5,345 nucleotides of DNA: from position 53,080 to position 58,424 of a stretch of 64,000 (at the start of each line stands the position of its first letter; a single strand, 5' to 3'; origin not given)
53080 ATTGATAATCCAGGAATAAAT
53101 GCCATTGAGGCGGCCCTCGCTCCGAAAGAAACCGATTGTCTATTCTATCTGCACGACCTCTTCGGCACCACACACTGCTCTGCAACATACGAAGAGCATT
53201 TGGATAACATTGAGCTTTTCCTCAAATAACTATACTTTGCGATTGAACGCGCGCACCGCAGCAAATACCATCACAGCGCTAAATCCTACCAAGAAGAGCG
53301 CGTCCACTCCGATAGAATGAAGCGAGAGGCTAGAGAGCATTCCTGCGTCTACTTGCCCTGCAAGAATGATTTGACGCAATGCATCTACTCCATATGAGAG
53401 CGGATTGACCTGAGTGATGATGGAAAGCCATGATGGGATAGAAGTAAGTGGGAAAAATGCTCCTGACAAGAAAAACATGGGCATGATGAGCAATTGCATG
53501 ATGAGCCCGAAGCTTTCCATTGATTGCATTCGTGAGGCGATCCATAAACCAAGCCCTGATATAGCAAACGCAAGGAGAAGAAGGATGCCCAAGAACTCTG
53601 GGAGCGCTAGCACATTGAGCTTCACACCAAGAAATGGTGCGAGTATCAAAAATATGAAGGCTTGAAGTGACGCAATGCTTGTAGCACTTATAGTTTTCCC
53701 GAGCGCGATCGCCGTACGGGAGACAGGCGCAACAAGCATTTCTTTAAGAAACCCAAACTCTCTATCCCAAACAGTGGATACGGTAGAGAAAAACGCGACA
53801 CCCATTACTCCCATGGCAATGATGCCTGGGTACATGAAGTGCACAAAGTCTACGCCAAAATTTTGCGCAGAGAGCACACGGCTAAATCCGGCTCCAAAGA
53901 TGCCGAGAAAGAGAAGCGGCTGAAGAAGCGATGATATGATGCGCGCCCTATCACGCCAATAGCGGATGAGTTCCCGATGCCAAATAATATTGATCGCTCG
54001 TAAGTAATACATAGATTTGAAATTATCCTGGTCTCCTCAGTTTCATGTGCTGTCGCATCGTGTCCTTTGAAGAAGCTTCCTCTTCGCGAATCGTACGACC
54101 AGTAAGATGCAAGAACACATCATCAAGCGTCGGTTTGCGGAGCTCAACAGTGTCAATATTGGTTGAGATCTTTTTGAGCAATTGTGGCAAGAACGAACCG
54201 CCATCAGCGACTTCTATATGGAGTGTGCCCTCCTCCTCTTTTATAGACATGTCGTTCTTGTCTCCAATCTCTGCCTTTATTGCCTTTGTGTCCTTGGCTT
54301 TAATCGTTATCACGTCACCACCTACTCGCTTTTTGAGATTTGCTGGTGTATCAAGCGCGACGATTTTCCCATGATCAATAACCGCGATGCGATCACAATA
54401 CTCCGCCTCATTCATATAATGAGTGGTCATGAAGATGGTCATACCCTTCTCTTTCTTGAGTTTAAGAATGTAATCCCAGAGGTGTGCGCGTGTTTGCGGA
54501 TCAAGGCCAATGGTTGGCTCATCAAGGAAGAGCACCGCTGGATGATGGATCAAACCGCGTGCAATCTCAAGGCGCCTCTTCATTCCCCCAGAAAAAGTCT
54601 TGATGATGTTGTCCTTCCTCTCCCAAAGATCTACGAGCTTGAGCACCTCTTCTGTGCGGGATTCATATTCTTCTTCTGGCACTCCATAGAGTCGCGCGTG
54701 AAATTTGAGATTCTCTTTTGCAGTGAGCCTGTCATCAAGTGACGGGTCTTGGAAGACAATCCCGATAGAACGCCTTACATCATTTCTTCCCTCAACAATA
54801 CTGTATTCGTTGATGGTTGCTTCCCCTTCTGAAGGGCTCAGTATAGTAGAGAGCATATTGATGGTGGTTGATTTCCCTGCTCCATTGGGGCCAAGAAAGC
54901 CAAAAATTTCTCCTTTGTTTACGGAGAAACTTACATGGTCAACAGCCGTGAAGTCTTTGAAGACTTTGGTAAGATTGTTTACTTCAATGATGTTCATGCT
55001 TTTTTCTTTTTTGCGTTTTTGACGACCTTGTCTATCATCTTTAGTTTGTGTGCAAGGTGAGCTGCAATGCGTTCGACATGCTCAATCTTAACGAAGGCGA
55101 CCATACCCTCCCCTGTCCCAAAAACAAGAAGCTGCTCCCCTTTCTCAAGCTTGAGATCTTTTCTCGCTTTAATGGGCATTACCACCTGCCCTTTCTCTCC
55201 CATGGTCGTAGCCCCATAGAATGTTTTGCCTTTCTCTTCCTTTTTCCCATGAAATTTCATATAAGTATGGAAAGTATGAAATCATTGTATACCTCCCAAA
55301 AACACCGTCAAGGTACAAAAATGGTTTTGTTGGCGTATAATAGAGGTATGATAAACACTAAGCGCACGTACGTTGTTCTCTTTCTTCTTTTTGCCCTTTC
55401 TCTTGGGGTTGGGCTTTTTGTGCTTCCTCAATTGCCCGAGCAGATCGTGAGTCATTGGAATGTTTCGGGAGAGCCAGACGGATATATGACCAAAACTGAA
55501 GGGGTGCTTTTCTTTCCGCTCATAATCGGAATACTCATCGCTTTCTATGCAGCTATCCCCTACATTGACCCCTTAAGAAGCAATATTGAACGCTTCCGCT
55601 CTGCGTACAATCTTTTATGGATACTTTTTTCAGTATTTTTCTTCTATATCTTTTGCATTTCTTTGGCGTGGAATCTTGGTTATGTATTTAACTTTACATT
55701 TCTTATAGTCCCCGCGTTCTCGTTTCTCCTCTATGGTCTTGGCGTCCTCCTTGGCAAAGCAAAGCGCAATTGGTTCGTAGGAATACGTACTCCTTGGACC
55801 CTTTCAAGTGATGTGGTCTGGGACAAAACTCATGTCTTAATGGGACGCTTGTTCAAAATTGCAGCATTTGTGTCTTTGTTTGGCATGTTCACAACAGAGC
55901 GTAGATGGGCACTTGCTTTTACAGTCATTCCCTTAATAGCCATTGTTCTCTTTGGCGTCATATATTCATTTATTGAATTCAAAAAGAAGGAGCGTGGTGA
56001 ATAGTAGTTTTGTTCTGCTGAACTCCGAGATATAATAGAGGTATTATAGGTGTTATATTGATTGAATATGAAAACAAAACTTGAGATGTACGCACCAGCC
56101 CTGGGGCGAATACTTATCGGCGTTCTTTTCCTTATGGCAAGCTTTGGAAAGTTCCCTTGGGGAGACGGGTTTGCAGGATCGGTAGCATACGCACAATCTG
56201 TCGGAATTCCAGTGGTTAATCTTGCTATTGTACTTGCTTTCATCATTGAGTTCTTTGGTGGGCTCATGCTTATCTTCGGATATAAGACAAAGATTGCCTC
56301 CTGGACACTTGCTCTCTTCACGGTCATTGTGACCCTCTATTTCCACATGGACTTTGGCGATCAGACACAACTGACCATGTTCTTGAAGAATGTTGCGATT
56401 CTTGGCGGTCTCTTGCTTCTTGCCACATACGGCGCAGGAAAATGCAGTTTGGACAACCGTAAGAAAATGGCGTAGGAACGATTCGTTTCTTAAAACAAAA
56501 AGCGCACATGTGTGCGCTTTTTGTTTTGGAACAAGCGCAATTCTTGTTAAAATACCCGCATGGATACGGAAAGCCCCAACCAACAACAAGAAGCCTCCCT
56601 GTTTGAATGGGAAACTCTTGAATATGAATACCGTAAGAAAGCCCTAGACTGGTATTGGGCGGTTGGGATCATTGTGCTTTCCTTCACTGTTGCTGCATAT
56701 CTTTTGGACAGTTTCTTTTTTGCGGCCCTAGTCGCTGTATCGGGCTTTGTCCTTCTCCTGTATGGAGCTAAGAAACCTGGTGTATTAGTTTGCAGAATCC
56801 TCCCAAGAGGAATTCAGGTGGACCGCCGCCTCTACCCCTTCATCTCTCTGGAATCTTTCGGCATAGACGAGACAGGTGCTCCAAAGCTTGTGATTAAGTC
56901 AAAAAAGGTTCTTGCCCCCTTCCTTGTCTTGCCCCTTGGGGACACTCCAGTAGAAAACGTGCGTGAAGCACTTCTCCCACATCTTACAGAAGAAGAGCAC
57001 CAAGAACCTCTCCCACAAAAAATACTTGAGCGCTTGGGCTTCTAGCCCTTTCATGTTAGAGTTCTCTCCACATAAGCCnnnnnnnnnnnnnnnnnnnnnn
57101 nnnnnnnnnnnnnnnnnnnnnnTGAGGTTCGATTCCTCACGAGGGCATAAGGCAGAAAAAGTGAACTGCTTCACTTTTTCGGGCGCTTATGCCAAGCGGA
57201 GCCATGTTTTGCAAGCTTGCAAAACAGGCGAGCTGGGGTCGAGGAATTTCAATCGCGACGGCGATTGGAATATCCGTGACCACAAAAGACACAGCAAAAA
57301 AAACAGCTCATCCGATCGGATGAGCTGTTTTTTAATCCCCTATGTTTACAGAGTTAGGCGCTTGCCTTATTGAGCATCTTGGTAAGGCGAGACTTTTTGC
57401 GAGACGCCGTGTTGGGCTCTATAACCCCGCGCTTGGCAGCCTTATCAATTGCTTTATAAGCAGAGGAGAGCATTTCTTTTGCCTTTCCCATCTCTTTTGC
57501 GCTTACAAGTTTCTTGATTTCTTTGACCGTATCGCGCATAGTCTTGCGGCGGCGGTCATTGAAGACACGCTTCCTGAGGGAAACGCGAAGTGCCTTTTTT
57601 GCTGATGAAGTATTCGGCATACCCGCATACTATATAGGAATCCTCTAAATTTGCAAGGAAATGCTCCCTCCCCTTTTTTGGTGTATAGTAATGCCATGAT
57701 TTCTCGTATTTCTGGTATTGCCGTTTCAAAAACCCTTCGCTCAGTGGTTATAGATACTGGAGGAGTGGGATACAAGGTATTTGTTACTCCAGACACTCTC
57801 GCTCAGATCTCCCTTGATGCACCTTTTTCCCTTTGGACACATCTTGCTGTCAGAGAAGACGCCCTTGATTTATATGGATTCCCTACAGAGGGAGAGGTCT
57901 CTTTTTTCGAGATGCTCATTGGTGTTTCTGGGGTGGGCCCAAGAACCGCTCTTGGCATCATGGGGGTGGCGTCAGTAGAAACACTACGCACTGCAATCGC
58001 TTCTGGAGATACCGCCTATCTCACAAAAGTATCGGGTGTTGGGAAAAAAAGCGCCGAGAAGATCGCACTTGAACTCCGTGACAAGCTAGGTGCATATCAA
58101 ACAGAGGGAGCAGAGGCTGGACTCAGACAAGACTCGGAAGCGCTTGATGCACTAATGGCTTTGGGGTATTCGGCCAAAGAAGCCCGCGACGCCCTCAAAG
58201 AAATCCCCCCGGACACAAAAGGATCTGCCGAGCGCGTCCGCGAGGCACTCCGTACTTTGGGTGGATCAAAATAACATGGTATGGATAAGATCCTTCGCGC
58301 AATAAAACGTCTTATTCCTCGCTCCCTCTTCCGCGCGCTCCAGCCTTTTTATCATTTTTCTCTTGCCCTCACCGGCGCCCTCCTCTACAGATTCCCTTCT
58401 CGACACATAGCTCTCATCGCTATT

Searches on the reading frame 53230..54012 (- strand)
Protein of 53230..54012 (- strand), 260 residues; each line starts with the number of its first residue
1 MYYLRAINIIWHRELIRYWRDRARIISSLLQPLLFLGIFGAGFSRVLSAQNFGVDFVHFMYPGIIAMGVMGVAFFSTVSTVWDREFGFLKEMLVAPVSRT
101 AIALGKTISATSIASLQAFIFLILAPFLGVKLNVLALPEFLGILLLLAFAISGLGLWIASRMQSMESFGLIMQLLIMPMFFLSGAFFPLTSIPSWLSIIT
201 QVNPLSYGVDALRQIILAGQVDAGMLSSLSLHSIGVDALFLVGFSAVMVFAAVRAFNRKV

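Call 58: search_protein_families(library=pfam, proteins=[window:53230-54012:-], max_evalue=0.001)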
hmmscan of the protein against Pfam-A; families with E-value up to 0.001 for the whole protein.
window:53230-54012:- (260 aa): 2 families
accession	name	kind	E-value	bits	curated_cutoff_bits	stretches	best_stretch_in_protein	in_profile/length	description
PF01061.29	ABC2_membrane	-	2.2e-41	142.2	26.9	1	7-216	3-210/211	ABC-2 type transporter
PF12698.13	ABC2_membrane_3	-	4e-18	66.1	31.6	1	51-253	155-346/347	ABC-2 family transporter protein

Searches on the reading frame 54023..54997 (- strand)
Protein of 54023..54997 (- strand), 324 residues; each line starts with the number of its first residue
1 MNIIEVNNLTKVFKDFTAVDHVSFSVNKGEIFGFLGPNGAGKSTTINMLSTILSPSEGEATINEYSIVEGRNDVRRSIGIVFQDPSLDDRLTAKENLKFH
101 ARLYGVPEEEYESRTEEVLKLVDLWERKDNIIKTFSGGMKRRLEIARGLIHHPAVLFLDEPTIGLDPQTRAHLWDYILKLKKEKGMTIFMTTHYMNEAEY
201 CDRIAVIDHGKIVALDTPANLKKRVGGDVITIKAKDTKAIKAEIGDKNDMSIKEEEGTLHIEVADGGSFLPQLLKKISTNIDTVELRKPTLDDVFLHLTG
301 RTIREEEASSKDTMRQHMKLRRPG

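Call 58: search_protein_families(library=pfam, proteins=[window:54023-54997:-], max_evalue=0.001)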
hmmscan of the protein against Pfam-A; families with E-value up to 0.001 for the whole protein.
window:54023-54997:- (324 aa): 6 families
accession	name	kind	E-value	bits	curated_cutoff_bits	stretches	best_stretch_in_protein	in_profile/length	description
PF00005.33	ABC_tran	-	9.3e-36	123.9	25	1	20-162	2-136/137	ABC transporter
PF13304.12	AAA_21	-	4.9e-10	40.4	27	1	138-193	241-298/304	AAA domain, putative AbiEii toxin, Type IV TA system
PF13732.12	DrrA1-3_C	-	3.9e-09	37.5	27.4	1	218-298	3-80/81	ATP-binding protein DrrA1-3-like, C-terminal domain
PF13175.12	AAA_15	-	1.1e-05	25.6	32.1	0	152-193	328-369/374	AAA ATPase domain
PF13555.12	AAA_29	-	7.2e-05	22.9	27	1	22-64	15-56/61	P-loop containing region of AAA domain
PF13476.12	AAA_23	-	0.00092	20.3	27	1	20-84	11-81/201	AAA domain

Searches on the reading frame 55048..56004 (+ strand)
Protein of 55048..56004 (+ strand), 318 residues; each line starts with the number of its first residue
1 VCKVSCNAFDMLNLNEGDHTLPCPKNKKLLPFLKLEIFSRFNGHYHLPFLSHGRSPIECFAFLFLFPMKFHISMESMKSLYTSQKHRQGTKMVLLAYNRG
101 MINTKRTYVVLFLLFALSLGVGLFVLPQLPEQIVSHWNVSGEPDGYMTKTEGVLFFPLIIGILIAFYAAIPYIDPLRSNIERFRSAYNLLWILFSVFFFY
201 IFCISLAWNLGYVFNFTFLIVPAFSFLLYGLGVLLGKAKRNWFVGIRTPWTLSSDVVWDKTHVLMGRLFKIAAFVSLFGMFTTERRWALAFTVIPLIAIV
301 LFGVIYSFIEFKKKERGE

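Call 58: search_protein_families(library=pfam, proteins=[window:55048-56004:+], max_evalue=0.001)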
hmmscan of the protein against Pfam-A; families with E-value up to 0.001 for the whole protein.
window:55048-56004:+ (318 aa): 2 families
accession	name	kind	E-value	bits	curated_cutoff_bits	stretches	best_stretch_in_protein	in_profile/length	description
PF07853.16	DUF1648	-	1.5e-17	63.4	28.7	1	113-160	1-48/49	Domain of unknown function (DUF1648)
PF13630.11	SdpI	-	1.5e-16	60.8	28.2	1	237-307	1-71/71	SdpI/YfhL protein family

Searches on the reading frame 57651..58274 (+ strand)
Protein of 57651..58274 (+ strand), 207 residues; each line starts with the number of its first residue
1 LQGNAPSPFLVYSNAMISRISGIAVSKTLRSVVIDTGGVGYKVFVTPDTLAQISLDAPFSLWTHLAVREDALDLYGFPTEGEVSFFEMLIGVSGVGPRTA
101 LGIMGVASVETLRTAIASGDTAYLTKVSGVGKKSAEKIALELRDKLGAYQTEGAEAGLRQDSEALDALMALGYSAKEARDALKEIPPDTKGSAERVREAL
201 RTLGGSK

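Call 65: search_protein_families(library=pfam, proteins=[window:57651-58274:+], max_evalue=0.01)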
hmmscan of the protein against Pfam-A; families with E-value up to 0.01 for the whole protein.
window:57651-58274:+ (207 aa): 8 families
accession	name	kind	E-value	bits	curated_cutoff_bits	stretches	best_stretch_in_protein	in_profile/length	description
PF01330.27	RuvA_N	-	3.6e-19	69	23.6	1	16-76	1-61/61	RuvA N terminal domain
PF14520.12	HHH_5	-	3.1e-16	60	27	1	86-144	1-57/57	Helix-hairpin-helix domain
PF07499.19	RuvA_C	-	1.6e-10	41.7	24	1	163-203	5-46/47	RuvA, C-terminal domain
PF00633.29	HHH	-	5.1e-05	23.4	24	0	124-139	13-28/30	Helix-hairpin-helix motif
PF21176.3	RecR_HhH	-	0.00018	21.7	27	0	124-142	8-26/45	RecR, helix-hairpin-helix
PF12836.13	HHH_3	-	0.0032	18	27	0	122-151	14-42/65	Helix-hairpin-helix motif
PF00627.37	UBA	-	0.0047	17.2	22.4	0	160-183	1-24/37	UBA/TS-N domain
PF10391.15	DNA_pol_lambd_f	-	0.0086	16.3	29.8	0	123-137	2-16/51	Fingers domain of DNA polymerase lambda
